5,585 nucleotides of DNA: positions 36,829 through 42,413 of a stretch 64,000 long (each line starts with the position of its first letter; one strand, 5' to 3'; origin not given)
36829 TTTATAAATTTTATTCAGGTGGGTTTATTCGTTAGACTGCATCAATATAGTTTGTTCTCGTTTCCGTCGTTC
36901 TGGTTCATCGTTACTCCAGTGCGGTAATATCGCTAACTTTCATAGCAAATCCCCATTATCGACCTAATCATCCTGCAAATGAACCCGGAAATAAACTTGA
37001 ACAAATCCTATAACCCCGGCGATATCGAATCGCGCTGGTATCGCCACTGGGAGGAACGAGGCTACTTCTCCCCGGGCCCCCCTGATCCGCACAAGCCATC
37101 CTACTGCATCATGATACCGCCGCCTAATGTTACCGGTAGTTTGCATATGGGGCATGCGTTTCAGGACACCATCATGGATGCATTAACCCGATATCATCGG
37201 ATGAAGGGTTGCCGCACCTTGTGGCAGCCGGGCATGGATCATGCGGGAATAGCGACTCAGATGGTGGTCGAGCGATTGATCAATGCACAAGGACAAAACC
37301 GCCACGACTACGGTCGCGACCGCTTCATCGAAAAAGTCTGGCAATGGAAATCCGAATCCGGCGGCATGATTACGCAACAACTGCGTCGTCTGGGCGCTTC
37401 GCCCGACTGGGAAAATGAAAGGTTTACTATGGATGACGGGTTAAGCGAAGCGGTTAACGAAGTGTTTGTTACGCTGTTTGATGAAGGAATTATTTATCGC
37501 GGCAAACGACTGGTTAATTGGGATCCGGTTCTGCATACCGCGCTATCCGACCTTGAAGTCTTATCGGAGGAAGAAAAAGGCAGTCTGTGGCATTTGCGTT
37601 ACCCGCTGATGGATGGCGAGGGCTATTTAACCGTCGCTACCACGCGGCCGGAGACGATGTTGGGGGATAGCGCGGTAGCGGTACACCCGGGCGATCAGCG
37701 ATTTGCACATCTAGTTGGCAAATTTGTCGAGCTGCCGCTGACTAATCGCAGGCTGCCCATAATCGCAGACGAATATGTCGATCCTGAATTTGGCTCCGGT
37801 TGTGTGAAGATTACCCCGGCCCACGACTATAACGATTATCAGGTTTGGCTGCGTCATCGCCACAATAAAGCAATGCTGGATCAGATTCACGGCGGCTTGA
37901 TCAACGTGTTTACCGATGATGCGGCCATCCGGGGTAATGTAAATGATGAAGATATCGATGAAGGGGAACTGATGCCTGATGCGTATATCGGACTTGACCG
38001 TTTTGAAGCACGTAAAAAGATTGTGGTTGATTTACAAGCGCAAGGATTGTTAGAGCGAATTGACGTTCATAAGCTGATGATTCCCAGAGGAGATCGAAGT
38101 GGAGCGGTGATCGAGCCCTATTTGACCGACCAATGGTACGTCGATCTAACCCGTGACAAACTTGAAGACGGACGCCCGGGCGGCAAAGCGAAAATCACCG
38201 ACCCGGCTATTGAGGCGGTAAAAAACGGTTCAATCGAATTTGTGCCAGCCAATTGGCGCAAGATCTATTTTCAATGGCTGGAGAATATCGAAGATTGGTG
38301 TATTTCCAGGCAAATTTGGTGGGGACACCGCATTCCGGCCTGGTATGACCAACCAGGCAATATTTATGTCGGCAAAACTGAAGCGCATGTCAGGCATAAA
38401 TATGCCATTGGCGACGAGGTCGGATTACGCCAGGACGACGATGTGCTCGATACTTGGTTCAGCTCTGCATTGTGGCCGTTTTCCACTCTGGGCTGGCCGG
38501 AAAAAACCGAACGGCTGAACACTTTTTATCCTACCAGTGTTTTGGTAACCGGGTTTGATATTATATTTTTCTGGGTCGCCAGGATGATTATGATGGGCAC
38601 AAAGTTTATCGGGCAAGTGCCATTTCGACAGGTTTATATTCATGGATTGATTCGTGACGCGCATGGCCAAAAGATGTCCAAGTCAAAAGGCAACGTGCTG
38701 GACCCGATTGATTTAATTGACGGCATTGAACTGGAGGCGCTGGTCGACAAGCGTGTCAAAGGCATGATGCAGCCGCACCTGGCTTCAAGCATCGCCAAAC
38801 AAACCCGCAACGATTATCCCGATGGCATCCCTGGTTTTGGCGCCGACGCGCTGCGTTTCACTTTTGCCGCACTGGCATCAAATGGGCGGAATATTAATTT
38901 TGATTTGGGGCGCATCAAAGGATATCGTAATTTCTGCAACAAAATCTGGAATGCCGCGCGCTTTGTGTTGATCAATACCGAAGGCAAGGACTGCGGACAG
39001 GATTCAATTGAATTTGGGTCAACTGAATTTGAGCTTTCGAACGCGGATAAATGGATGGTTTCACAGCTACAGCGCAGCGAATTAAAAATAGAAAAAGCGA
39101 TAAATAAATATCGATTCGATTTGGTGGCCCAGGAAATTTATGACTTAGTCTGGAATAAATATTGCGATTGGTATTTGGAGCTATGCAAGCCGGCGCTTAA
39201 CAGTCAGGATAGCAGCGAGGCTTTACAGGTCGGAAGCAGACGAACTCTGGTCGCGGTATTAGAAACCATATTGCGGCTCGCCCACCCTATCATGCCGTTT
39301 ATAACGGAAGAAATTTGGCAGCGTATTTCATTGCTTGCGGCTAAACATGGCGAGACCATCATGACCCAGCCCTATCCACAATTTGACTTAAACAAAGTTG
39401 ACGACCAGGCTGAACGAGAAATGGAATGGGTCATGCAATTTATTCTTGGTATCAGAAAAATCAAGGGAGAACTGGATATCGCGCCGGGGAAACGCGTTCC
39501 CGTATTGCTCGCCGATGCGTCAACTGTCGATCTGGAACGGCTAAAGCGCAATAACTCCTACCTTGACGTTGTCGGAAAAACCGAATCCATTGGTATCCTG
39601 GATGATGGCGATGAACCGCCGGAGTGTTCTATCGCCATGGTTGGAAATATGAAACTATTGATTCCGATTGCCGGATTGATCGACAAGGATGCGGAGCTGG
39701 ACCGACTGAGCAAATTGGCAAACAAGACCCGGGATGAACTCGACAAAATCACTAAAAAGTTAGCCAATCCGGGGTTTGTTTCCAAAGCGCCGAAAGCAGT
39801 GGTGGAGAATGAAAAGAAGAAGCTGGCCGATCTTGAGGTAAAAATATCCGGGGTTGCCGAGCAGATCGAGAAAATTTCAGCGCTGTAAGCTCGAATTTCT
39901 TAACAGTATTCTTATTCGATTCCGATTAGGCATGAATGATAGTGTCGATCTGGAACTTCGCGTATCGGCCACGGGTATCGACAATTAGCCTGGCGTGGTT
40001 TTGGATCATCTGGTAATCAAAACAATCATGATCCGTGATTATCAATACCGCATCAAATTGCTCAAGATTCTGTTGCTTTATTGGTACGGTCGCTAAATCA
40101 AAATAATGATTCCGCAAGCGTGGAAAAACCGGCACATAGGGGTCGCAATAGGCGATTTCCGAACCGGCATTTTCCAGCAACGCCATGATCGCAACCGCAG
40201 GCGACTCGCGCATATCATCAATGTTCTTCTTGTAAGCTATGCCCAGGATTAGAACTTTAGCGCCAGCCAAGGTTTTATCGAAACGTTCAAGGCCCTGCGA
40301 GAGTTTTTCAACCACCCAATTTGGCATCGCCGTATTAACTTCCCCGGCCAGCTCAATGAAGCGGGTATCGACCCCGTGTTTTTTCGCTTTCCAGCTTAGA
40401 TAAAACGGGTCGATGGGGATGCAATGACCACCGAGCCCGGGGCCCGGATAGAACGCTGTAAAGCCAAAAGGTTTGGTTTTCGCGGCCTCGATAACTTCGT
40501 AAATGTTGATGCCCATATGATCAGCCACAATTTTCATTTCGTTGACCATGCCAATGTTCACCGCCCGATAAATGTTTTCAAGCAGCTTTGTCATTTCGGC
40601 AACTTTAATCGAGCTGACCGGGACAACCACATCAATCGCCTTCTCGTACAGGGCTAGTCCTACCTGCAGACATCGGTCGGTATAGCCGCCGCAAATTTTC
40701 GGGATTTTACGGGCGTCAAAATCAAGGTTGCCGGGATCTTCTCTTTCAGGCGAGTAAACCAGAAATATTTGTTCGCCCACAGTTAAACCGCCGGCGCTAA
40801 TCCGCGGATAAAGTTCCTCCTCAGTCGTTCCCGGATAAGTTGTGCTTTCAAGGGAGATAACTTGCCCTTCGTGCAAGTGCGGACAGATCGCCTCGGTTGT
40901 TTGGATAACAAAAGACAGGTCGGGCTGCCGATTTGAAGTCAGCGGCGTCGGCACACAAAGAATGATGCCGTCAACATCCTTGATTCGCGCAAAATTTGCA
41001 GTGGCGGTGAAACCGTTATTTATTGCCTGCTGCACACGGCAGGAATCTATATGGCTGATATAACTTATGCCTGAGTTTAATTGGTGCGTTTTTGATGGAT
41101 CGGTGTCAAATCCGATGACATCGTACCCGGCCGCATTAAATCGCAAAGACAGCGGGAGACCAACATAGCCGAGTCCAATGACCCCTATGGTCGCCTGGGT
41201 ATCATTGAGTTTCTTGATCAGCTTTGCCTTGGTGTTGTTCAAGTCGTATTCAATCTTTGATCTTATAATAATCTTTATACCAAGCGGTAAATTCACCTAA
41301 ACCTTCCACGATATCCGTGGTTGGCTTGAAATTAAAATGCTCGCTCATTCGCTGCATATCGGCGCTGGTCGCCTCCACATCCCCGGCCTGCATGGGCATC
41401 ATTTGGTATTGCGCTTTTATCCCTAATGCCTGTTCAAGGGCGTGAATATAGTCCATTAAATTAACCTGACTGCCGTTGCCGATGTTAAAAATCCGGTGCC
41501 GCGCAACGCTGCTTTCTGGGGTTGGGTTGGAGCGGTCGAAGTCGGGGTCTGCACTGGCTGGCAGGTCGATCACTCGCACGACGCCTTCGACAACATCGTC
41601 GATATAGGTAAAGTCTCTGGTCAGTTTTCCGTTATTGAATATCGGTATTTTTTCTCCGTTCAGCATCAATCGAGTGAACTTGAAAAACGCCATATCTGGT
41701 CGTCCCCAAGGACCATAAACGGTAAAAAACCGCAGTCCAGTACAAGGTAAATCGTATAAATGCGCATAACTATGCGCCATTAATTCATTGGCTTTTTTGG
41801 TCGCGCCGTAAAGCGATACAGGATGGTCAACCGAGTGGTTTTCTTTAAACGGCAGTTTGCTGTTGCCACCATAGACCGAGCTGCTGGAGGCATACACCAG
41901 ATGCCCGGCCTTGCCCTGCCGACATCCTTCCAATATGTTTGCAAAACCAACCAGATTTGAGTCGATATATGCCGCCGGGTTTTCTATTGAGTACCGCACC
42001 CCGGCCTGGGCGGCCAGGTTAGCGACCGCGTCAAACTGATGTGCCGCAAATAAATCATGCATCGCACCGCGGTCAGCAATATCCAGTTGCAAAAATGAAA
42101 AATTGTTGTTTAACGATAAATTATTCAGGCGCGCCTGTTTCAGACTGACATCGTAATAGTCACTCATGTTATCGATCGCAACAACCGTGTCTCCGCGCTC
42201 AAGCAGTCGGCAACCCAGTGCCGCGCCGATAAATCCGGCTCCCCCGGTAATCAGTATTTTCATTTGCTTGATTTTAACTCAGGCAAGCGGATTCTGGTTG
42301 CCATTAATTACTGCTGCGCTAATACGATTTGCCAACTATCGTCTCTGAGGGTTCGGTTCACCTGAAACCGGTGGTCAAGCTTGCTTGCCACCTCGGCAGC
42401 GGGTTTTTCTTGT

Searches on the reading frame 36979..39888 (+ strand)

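Call 9: search_protein_families(library=pfam, proteins=[window:36979-39888:+], max_evalue=0.001)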
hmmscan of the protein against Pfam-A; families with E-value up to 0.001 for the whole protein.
window:36979-39888:+ (969 aa): 5 families
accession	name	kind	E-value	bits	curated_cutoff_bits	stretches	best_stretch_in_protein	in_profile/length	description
PF00133.28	tRNA-synt_1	-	5.1e-145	483.8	22.7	1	20-642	2-414/414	tRNA synthetases class I (I, L, M and V)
PF08264.19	Anticodon_1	-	1.8e-40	138.7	25.1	1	690-842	1-146/148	Anticodon-binding domain of tRNA ligase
PF10458.14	Val_tRNA-synt_C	-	5e-15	56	25.9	1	904-966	3-65/66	Valyl tRNA synthetase tRNA binding arm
PF09334.17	tRNA-synt_1g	-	1.6e-12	47.3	20.1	2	47-95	6-54/391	tRNA synthetases class I (M)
PF13603.12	tRNA-synt_1_2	-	1.1e-06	28.7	25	1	247-293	86-132/185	Leucyl-tRNA synthetase, editing domain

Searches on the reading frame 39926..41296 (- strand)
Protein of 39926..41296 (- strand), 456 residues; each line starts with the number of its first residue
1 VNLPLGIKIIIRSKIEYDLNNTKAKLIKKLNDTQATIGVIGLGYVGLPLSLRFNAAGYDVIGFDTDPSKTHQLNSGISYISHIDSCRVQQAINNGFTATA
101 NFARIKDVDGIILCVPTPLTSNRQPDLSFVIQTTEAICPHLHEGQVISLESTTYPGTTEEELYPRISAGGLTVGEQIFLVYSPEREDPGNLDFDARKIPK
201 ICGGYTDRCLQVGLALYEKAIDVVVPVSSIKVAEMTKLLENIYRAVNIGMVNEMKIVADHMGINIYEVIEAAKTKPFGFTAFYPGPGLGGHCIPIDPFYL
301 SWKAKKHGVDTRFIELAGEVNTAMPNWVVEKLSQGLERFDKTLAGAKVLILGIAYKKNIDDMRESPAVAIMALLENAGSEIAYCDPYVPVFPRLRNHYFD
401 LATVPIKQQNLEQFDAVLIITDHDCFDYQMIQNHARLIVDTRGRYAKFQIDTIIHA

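Call 9: search_protein_families(library=pfam, proteins=[window:39926-41296:-], max_evalue=0.001)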
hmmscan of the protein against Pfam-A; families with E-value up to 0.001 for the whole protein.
window:39926-41296:- (456 aa): 4 families
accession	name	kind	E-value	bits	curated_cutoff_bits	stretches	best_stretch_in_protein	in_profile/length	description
PF03721.20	UDPG_MGDP_dh_N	-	2.8e-39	135.1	27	1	36-211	2-181/187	UDP-glucose/GDP-mannose dehydrogenase family, NAD binding domain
PF00984.24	UDPG_MGDP_dh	-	8.3e-32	109.6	25.4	1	232-322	2-93/94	UDP-glucose/GDP-mannose dehydrogenase family, central domain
PF03720.21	UDPG_MGDP_dh_C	-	1.4e-22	80.5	30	1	349-444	1-100/103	UDP-glucose/GDP-mannose dehydrogenase family, UDP binding domain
PF03446.21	NAD_binding_2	-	1e-08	35.8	21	1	36-160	1-102/161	NAD binding domain of 6-phosphogluconate dehydrogenase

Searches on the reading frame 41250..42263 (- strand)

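Call 9: search_protein_families(library=pfam, proteins=[window:41250-42263:-], max_evalue=0.001)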
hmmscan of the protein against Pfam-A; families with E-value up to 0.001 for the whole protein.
window:41250-42263:- (337 aa): 7 families
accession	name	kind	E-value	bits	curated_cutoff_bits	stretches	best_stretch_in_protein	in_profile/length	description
PF01370.27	Epimerase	-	5.7e-56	190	20.9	1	3-239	1-232/240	NAD dependent epimerase/dehydratase family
PF16363.11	GDP_Man_Dehyd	-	3.4e-54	184.9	27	1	4-322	1-329/332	GDP-mannose 4,6 dehydratase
PF04321.23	RmlD_sub_bind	-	1.1e-17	64.5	27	1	1-233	1-198/287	RmlD substrate binding domain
PF01073.25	3Beta_HSD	-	1.5e-15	57.4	22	1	4-227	1-224/280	3-beta hydroxysteroid dehydrogenase/isomerase family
PF02719.21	Polysacc_synt_2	-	8.9e-13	48.5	20.2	1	3-230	1-215/293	Polysaccharide biosynthesis protein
PF07993.18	NAD_binding_4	-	2.1e-07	30.8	20.1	1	5-190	1-212/258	Male sterility protein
PF00106.31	adh_short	-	2.5e-07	30.8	26.6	1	3-167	3-164/195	short chain dehydrogenase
